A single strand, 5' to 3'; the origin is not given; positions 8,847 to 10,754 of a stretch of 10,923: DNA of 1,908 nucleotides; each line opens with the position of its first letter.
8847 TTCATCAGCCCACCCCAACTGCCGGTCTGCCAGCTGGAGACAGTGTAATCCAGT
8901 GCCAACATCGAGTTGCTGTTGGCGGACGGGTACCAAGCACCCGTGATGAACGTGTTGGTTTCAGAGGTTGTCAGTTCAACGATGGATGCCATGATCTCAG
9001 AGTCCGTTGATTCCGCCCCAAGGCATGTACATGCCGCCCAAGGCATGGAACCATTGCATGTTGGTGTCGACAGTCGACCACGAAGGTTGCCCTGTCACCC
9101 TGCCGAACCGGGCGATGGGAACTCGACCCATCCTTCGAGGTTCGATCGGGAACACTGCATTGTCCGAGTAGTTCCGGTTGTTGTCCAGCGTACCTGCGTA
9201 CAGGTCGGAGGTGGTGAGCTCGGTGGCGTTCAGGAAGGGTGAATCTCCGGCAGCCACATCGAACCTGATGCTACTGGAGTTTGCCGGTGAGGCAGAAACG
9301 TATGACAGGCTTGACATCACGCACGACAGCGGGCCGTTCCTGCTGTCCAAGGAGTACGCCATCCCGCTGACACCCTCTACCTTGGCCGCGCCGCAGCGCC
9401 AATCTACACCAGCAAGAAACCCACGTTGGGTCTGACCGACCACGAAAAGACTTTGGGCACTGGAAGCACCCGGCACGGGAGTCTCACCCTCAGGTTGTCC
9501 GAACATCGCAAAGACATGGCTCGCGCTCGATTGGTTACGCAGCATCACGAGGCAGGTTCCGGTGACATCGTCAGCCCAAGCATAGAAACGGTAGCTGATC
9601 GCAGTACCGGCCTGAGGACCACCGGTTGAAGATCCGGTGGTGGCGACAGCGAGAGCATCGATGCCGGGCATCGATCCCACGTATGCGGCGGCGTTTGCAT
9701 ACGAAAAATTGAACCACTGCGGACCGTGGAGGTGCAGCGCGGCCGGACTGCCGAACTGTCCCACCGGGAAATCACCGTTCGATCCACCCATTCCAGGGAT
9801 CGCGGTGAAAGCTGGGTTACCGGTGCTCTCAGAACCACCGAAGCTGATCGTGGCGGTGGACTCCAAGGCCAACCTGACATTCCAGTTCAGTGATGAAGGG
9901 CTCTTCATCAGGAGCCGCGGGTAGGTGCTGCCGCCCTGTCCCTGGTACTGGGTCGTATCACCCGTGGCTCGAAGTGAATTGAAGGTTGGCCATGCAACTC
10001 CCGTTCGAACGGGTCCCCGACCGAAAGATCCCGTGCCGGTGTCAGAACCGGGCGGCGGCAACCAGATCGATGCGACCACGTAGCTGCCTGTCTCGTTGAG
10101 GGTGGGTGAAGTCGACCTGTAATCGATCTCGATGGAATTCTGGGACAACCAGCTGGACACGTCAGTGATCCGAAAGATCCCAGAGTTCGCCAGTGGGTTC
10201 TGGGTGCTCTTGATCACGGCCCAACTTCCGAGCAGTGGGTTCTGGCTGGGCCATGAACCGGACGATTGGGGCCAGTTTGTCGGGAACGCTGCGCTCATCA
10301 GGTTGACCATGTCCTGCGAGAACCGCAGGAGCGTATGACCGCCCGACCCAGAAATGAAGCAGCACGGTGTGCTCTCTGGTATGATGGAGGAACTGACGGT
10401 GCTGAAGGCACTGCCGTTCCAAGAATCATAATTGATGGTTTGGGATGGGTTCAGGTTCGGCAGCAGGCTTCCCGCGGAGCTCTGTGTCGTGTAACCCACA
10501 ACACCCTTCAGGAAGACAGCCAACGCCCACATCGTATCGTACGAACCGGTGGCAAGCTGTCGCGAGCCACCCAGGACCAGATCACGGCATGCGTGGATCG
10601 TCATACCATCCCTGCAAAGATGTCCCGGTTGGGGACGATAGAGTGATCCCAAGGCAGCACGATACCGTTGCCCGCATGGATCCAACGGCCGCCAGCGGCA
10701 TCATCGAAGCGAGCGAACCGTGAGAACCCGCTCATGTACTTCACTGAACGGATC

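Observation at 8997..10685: Nearly charge-free G/S/T/N/W-rich 535-aa protein with an ambiguous start (ATGA-coupled 10604 versus upstream 10685)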

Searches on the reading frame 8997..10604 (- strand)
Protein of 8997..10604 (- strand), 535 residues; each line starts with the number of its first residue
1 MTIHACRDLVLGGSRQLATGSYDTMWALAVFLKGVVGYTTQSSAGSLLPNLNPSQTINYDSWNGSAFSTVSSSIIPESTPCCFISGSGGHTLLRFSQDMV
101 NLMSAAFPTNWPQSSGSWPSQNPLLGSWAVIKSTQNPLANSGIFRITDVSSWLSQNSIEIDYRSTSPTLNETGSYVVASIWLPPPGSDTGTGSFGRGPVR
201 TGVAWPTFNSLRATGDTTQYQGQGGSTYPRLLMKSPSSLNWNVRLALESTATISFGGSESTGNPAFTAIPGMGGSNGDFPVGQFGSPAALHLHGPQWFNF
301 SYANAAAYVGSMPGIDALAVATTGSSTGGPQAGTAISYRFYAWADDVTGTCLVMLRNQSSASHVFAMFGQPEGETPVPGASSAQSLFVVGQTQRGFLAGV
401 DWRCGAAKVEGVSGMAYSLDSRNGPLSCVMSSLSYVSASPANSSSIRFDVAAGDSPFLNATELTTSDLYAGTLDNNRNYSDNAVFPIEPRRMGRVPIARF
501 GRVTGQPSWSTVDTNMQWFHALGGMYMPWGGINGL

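Call 4: search_protein_families(library=phrogs, proteins=[window:8997-10604:-], max_evalue=0.01)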
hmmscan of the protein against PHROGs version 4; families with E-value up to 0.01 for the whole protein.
window:8997-10604:- (535 aa): 0 families

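Call 5: search_protein_families(library=pfam, proteins=[window:8997-10604:-], max_evalue=0.01)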
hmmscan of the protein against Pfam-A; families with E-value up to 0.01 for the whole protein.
window:8997-10604:- (535 aa): 0 families

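Call 7: search_dna_similar(query=window:8997-10604:-, collection=phages, mode=protein, max_evalue=0.001)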
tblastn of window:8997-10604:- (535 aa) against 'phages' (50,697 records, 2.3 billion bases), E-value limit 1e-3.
No match.

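Call 8: find_homologous_proteins(query=window:8997-10604:-, max_evalue=0.001)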
Query window:8997-10604:- (535 aa): 24 proteins with E <= 0.001 among 8000 candidates.
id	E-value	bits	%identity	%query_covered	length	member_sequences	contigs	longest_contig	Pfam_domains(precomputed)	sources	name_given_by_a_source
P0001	0.0e+0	1210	100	100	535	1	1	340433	-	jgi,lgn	jgi:hypothetical protein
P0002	2.4e-274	929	76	100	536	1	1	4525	-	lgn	-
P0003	4.1e-201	688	59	100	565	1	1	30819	-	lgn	-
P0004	1.5e-166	574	51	100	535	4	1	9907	-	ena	-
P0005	2.3e-158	547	48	100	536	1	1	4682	-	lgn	-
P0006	9.3e-143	495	48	100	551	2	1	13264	-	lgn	-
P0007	8.6e-142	492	48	100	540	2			-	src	-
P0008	1.8e-135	471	47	100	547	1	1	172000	-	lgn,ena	-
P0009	1.5e-129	452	46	100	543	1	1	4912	-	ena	-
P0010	1.4e-106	376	42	100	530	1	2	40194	-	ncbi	-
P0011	3.3e-102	361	41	100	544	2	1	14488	-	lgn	-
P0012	1.9e-100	356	42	100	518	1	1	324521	-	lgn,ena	-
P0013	3.6e-98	348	41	100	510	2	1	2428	-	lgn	-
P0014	5.3e-96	341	41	100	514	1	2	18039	-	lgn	-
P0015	1.2e-93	333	41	100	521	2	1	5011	-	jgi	-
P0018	2.7e-77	279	38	79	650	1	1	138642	-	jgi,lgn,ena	-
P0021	2.2e-28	118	30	99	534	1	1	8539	-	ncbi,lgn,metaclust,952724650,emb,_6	metaclust:\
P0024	7.5e-21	93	31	60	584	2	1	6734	PF16190.12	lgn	-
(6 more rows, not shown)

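Call 10: find_encoding_contigs(protein=P0001, flank=10000, max_places=3)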
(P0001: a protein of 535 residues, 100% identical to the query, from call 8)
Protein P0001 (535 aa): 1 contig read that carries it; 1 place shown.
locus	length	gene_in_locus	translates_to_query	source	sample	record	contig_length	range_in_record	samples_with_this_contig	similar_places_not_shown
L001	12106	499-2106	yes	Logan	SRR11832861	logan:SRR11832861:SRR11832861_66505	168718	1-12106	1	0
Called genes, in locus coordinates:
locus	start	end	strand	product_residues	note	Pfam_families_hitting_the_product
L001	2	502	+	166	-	?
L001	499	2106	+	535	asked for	-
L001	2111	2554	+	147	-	-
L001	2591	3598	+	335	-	-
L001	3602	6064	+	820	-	-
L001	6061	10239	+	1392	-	-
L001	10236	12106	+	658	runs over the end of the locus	-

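Call 13: find_encoding_contigs(protein=P0012, flank=10000, max_places=2)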
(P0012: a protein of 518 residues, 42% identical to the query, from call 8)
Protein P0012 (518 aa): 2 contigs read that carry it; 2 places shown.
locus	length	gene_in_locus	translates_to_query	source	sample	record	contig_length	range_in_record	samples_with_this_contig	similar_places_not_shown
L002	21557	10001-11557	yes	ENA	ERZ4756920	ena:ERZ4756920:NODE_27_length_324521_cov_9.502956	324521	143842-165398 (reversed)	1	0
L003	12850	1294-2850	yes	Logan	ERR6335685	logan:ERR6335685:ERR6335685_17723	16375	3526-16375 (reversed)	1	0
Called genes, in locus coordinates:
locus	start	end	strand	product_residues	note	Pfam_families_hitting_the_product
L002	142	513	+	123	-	-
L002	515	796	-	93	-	PF04545:Sigma70_r4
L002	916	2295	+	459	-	PF13638:PIN_4, PF02562:PhoH, PF13604:AAA_30 (faint), PF13245:AAA_19 (faint), PF13401:AAA_22 (weak)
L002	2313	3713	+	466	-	-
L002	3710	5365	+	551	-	-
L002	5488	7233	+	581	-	-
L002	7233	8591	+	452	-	-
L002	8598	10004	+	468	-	-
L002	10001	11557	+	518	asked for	-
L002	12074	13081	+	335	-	-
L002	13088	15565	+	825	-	-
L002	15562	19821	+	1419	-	-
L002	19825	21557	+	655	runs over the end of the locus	-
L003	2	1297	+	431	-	?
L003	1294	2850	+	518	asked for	-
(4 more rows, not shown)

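Call 14: find_encoding_contigs(protein=P0008, flank=10000, max_places=2)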
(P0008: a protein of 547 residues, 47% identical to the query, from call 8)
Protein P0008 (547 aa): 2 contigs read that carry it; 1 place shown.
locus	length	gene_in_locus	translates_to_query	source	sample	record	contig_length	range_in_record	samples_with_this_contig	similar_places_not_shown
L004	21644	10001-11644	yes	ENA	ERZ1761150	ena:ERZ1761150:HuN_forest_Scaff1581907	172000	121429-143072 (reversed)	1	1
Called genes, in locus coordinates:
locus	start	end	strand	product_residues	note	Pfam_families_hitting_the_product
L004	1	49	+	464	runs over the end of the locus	PF13638:PIN_4, PF02562:PhoH, PF13604:AAA_30 (faint), PF13245:AAA_19 (faint), PF13401:AAA_22 (faint)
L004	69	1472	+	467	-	-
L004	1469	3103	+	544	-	-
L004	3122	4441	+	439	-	-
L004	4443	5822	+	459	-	-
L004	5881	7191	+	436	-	-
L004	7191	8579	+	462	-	-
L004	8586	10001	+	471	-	-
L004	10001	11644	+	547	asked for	-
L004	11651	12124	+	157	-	-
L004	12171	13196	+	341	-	-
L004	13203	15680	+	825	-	-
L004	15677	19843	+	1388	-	-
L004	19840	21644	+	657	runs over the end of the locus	-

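Call 17: find_encoding_contigs(protein=P0021, flank=10000, max_places=3)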
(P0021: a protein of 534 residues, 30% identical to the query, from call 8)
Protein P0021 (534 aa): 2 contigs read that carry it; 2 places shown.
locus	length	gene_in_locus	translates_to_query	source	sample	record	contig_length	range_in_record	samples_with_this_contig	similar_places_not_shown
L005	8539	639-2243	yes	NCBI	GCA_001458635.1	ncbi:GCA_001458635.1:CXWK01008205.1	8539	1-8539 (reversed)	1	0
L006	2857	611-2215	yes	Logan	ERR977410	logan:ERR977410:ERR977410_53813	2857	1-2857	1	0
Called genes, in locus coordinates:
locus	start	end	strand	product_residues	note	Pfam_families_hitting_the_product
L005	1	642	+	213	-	?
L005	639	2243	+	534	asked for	-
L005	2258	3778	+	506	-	-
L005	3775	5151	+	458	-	-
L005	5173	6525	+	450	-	-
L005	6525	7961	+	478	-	-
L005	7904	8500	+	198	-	-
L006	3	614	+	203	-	?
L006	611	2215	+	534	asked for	-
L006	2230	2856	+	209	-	?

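Call 18: find_encoding_contigs(protein=P0018, flank=10000, max_places=2)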
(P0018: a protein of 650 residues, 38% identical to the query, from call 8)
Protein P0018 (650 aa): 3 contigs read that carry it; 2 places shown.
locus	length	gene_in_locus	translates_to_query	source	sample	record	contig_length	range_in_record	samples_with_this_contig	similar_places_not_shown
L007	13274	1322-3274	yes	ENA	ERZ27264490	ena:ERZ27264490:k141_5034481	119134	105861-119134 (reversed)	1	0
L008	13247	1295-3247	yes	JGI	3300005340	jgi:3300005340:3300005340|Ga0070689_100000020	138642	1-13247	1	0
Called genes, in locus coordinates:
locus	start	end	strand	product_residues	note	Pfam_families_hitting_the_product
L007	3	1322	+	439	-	?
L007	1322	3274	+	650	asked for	-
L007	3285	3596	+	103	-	-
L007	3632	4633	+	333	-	-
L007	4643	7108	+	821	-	-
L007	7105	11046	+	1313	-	-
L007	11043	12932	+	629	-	-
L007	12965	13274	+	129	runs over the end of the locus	-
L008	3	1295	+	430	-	?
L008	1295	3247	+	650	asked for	-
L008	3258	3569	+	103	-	-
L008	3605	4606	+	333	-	-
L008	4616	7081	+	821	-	-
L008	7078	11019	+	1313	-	-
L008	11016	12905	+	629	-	-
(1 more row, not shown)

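Call 19: search_protein_families(library=phrogs, proteins=[L002:2313-3713:+, L002:3710-5365:+, L002:5488-7233:+, L002:7233-8591:+, L002:8598-10004:+, L002:142-513:+, L002:12074-13081:+, L002:13088-15565:+, L002:15562-19821:+], max_evalue=0.01)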
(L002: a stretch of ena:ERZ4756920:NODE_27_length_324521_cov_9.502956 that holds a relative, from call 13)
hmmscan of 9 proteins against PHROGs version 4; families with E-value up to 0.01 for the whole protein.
L002:2313-3713:+ (466 aa): 0 families

L002:3710-5365:+ (551 aa): 0 families

L002:5488-7233:+ (581 aa): 0 families

L002:7233-8591:+ (452 aa): 0 families

L002:8598-10004:+ (468 aa): 0 families

L002:142-513:+ (123 aa): 0 families

L002:12074-13081:+ (335 aa): 0 families

L002:13088-15565:+ (825 aa): 0 families

L002:15562-19821:+ (1419 aa): 0 families

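Call 24: predict_structure(alignment_id=A2)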
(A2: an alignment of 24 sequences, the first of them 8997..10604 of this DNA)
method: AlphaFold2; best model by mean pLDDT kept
length: 535 residues; sequences in the alignment: 24
mean_pLDDT: 76.6   pTM: 0.89
mean pLDDT of the five models: 76.6, 76.2, 75.7, 75.6, 71.5
residues with pLDDT >= 90: 145; 70-90: 225; 50-70: 120; < 50: 45
segments of 3 or more residues with pLDDT < 50: 322-333, 403-410, 436-447, 474-481
pLDDT, mean of each block of 10 residues (from residue 1): 91 77 89 94 78 84 91 88 91 92 92 83 88 93 92 94 85 92 78 60 53 68 73 93 87 65 77 85 67 71 65 69 40 68 94 86 84 78 85 54 46 75 75 50 48 63 80 52 63 85 73 80 80 71
secondary structure, 60 per line:
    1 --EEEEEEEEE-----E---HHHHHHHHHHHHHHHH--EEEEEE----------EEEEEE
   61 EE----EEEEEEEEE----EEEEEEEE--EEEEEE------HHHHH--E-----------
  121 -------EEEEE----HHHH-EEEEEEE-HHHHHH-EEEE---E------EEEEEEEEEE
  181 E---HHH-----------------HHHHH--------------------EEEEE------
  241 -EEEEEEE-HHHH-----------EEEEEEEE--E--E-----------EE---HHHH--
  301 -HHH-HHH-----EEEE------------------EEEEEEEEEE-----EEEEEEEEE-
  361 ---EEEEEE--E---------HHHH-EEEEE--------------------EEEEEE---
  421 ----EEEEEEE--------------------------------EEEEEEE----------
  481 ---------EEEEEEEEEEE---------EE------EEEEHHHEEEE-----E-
elements in order: E3-11 H21-36 E39-44 E55-62 E67-75 E80-87 E90-95 H102-106 E128-132 H137-140 E142-148 H150-155 E157-160 E171-181 H205-209 E230-234 E242-248 H250-253 E265-272 H295-298 E314-317 E336-345 E351-359 E364-369 H382-385 E387-391 E412-417 E425-431 E464-470 E490-500 E518-521 E525-528

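Call 28: search_solved_structures(query=A2, max_evalue=1)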
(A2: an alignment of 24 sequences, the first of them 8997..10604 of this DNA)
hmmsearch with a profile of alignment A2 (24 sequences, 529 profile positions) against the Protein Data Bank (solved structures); distinct sequences matched with E-value up to 1: 0.

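Call 31: find_related_loci(query=A2, collection=viral_contigs, flank=10000)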
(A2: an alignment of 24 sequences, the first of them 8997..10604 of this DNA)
Query A2 (535 aa) in viral_contigs; peptide patterns used: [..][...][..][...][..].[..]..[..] (x = any residue, [..] = any of these).
20 stretches matched a pattern; 8 encode a relative of the query (tblastn E <= 1e-3); 6 distinct loci.
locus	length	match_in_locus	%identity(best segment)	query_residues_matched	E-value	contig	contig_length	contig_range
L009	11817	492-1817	38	113-535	5e-77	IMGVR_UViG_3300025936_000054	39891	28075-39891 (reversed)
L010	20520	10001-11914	39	1-532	1e-61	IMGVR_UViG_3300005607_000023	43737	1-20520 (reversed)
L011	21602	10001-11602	51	1-535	1e-167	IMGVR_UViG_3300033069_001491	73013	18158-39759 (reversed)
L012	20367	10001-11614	44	1-535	1e-121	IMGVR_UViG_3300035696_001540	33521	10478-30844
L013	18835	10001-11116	32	131-531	1e-44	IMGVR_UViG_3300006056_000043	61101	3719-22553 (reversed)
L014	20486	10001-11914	39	1-532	1e-61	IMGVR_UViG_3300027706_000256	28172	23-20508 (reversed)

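Call 36: search_protein_families(library=pfam, proteins=[L010:1556-3043:-, L010:766-1302:-, L010:3119-3514:-, L010:14679-15539:-, L010:14154-14591:-, L011:429-1004:-, L011:1482-2900:+, L013:450-1844:+, L013:1883-2530:+, L012:602-1201:-], max_evalue=0.01)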
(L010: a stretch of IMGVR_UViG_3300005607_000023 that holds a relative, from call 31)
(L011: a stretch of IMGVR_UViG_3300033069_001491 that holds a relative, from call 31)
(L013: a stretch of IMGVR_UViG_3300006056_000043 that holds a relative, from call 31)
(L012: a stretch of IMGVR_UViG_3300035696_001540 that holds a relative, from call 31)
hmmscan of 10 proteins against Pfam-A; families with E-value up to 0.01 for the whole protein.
L010:1556-3043:- (495 aa): 0 families

L010:766-1302:- (178 aa): 0 families

L010:3119-3514:- (131 aa): 0 families

L010:14679-15539:- (286 aa): 0 families

L010:14154-14591:- (145 aa): 0 families

L011:429-1004:- (191 aa): 0 families

L011:1482-2900:+ (472 aa): 5 families
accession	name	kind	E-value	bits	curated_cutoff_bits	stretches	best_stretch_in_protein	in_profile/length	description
PF02562.22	PhoH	-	7.4e-46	156.7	27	1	240-456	2-186/205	PhoH-like protein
PF13638.12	PIN_4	-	1.7e-29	103.2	21.9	1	20-150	1-131/132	PIN domain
PF13604.12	AAA_30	-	2.6e-07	31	27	1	388-431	89-133/191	AAA domain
PF13401.12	AAA_22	-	1.8e-06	28.8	27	0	386-423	84-124/130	AAA domain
PF13245.12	AAA_19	-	1.3e-05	25.9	25.1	1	385-426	88-129/134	AAA domain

L013:450-1844:+ (464 aa): 6 families
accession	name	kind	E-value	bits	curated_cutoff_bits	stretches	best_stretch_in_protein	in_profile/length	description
PF02562.22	PhoH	-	4.5e-47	160.6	27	1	232-451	2-189/205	PhoH-like protein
PF13638.12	PIN_4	-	9.2e-33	113.8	21.9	1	5-141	1-131/132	PIN domain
PF13604.12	AAA_30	-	5.3e-08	33.3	27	1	379-422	88-132/191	AAA domain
PF13401.12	AAA_22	-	1.7e-06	28.8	27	1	253-415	7-124/130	AAA domain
PF13245.12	AAA_19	-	8.1e-06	26.5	25.1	1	376-418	87-129/134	AAA domain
PF00270.35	DEAD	-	0.0013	18.9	26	0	254-287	17-50/167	DEAD/DEAH box helicase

L013:1883-2530:+ (215 aa): 1 family
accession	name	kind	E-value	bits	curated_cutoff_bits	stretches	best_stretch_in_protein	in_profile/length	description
PF07460.16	NUMOD3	-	8.5e-24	83.7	20.4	3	99-118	16-35/37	NUMOD3 motif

L012:602-1201:- (199 aa): 0 families

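Call 41: fold_search(model_id=the predicted structure, library=viral)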
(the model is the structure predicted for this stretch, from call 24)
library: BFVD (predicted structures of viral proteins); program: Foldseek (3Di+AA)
matches with E <= 10: 64; with E <= 0.001: 0
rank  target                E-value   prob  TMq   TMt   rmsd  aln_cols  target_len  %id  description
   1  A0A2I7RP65            1.1e-02  0.98  0.28  0.49   6.5       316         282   10  (no name in the UniProt tables at hand)
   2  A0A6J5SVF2            2.1e-02  0.90  0.13  0.28  14.7       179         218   11  Uncharacterized protein [uncultured Caudovirales phage]
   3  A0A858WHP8            3.1e-02  0.92  0.30  0.46   8.3       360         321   11  Virion structural protein [Xanthomonas phage FoX4]
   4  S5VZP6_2              1.0e-01  0.01  0.08  0.06  64.5       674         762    8  Putative long tail fiber [Pseudomonas phage PaBG]
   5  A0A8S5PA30            1.3e-01  0.85  0.13  0.17  11.2       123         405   15  Tail protein [Myoviridae sp. ctTYJ16]
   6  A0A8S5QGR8            1.3e-01  0.07  0.13  0.06  26.1       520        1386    7  Tail protein [Siphoviridae sp. ctr8v12]
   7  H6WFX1                1.4e-01  0.51  0.13  0.06  13.8       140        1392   16  Virion structural protein and packaging [Cyanophage S-TIM5]
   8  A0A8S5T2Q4            2.0e-01  0.28  0.25  0.18  14.2       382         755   11  Uncharacterized protein [Myoviridae sp. ctqfO1]
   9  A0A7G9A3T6            2.8e-01  0.72  0.22  0.39   7.1       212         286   11  Uncharacterized protein [Bacteriophage sp.]
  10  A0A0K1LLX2            4.1e-01  0.51  0.11  0.08   6.0       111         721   14  Tail spike protein [Caulobacter phage Sansa]
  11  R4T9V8                4.1e-01  0.01  0.10  0.09  25.2       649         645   11  (no name in the UniProt tables at hand)
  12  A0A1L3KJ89            4.6e-01  0.15  0.15  0.11  15.8       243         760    8  (no name in the UniProt tables at hand)
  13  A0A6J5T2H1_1          6.0e-01  0.01  0.11  0.07  37.8       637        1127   11  Uncharacterized protein [uncultured Caudovirales phage]
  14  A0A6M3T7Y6            8.3e-01  0.54  0.13  0.19   4.4       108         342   12  Tail fiber protein [Sphingomonas phage Eidolon]
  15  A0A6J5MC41            9.8e-01  0.03  0.12  0.17  25.1       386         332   10  Uncharacterized protein [uncultured Caudovirales phage]
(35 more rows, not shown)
